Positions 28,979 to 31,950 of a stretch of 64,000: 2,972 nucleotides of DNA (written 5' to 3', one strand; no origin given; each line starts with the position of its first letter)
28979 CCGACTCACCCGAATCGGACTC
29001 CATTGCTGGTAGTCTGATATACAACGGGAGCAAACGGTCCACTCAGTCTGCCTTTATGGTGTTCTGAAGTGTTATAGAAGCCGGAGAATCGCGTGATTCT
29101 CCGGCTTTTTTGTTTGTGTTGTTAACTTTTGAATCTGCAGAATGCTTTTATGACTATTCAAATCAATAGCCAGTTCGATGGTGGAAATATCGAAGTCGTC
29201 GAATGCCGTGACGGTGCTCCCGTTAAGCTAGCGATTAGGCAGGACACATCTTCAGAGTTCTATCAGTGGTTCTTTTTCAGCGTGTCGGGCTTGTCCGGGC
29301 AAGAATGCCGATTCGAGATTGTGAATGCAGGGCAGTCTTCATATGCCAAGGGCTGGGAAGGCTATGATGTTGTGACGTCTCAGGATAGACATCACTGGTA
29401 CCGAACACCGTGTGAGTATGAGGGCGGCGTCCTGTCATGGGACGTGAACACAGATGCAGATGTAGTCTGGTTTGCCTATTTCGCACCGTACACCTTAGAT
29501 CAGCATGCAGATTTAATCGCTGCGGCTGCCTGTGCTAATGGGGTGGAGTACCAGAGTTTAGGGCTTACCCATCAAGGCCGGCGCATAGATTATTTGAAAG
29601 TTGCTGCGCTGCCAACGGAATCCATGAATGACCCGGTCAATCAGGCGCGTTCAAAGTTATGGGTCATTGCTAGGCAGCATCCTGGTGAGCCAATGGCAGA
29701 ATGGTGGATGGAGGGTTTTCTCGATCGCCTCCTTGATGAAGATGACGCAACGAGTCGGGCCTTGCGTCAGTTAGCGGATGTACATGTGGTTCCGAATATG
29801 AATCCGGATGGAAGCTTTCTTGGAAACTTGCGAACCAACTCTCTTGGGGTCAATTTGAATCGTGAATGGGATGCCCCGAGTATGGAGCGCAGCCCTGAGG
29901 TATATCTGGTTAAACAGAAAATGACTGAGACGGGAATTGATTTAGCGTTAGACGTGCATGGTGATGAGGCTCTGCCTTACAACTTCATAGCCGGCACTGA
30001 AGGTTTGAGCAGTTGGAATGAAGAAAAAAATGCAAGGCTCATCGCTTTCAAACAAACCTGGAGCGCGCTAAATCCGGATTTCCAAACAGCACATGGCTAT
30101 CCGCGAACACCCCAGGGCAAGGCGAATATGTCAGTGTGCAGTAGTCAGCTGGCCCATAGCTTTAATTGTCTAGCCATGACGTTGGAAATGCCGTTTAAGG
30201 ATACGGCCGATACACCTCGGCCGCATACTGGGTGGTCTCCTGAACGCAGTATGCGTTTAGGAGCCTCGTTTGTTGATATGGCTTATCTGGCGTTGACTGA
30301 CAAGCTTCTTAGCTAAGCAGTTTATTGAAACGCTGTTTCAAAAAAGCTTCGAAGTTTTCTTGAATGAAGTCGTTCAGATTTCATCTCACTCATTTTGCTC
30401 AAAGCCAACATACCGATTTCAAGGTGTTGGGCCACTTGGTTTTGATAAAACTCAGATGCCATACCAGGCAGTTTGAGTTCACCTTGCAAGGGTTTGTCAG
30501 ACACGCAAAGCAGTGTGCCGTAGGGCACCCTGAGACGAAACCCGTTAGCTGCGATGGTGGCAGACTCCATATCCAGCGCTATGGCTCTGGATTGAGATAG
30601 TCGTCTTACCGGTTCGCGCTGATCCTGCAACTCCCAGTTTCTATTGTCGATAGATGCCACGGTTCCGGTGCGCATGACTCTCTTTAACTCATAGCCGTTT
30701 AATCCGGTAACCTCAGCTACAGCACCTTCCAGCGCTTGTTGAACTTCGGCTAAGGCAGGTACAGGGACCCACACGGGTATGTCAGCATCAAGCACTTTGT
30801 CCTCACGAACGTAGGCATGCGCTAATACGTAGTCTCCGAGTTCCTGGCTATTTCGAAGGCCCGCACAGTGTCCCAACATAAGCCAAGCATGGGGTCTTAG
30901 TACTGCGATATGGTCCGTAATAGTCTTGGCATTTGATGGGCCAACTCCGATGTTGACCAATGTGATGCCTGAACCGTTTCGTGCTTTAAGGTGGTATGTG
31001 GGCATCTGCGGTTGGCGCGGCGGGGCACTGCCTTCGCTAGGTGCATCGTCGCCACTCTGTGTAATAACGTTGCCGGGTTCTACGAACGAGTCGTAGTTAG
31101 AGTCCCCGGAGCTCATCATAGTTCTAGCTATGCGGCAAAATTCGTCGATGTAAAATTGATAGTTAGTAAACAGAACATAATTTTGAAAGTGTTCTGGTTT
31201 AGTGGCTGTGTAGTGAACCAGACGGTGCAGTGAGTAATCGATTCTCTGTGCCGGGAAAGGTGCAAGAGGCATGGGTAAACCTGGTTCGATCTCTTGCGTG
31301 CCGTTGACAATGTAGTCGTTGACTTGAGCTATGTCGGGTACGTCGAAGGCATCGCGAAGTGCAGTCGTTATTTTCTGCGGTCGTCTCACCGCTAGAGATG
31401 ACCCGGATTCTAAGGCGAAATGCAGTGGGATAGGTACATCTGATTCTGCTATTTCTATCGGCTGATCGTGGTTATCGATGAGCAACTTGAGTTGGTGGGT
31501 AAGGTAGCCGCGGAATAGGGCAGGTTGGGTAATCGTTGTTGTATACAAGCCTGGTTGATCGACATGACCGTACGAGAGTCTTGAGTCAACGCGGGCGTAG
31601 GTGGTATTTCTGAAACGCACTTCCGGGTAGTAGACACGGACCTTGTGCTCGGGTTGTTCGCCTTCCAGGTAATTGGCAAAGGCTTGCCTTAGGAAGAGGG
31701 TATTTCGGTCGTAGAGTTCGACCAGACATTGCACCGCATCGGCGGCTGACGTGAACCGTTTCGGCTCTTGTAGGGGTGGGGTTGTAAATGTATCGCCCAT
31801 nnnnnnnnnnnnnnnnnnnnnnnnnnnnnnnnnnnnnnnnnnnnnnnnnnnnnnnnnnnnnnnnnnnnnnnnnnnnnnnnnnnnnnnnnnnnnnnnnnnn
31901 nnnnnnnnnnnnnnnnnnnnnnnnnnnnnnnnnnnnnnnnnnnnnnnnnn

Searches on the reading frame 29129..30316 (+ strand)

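Call 3: search_protein_families(library=pfam, proteins=[window:29129-30316:+], max_evalue=0.1)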
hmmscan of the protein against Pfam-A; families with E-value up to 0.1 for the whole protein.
window:29129-30316:+ (395 aa): 2 families
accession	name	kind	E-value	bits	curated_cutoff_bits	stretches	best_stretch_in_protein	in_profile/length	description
PF18027.6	Pepdidase_M14_N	-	9.1e-37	125.9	23.2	1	12-118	1-107/107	Cytosolic carboxypeptidase N-terminal domain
PF00246.29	Peptidase_M14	-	1.2e-15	58.4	21.6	1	132-250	9-136/286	Zinc carboxypeptidase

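Call 4: search_protein_families(library=ncbifam, proteins=[window:29129-30316:+], max_evalue=0.1)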
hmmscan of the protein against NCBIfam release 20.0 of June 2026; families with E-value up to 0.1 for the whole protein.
window:29129-30316:+ (395 aa): 1 family
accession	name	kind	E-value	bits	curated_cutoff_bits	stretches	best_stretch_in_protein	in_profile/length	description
NF007897.0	PRK10602.1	equivalog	7.4e-06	25.1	157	1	210-267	61-121/237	murein tripeptide amidase MpaA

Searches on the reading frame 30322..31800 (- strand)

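Call 3: search_protein_families(library=pfam, proteins=[window:30322-31800:-], max_evalue=0.1)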
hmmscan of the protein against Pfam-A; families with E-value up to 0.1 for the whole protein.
window:30322-31800:- (492 aa): 2 families
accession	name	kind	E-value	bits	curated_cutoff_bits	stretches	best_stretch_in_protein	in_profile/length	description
PF10423.15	AMNp_N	-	2.1e-49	167.6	27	1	22-174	2-152/154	Bacterial AMP nucleoside phosphorylase N-terminus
PF01048.26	PNP_UDP_1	-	5.7e-17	62.3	25.1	1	266-439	32-202/233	Phosphorylase superfamily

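Call 4: search_protein_families(library=ncbifam, proteins=[window:30322-31800:-], max_evalue=0.1)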
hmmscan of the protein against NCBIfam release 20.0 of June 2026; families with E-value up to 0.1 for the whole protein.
window:30322-31800:- (492 aa): 12 families
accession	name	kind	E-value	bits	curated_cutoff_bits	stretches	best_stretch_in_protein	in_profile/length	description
NF006142.0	PRK08292.1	equivalog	7.1e-224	744.2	307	1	8-492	5-492/492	AMP nucleosidase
TIGR01717.1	AMP-nucleosdse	equivalog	3.2e-207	689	364.7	1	20-492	2-478/478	AMP nucleosidase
NF005500.0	PRK07115.1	equivalog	9.3e-40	136.5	264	2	276-475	62-252/261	AMP nucleosidase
TIGR01721.1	AMN-like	hypoth_equivalog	5.5e-32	111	307.2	2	277-474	60-249/269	AMP nucleosidase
NF004079.0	PRK05584.1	equivalog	4.9e-06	26.2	169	1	267-436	31-199/232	5'-methylthioadenosine/adenosylhomocysteine nucleosidase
TIGR03664.1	fut_nucase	equivalog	7e-05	22.6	124.7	1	269-434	27-200/228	futalosine hydrolase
TIGR03468.1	HpnG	hypoth_equivalog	8.5e-05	22.2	187.1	1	275-436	18-157/212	hopanoid-associated phosphorylase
TIGR01704.1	MTA_SAH-Nsdase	equivalog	0.0041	16.7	73.8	1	275-435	38-197/229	5'-methylthioadenosine/S-adenosylhomocysteine nucleosidase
NF005476.0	PRK07077.1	equivalog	0.011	15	215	1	291-436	42-172/243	phosphorylase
TIGR01718.1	Uridine-psphlse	equivalog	0.035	13.5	280.3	1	275-367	51-143/245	uridine phosphorylase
TIGR00107.1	deoD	equivalog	0.046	13.2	232.25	1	278-441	53-207/232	purine-nucleoside phosphorylase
NF004489.0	PRK05819.1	subfamily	0.095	11.9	230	0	307-441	87-211/236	DeoD-type purine-nucleoside phosphorylase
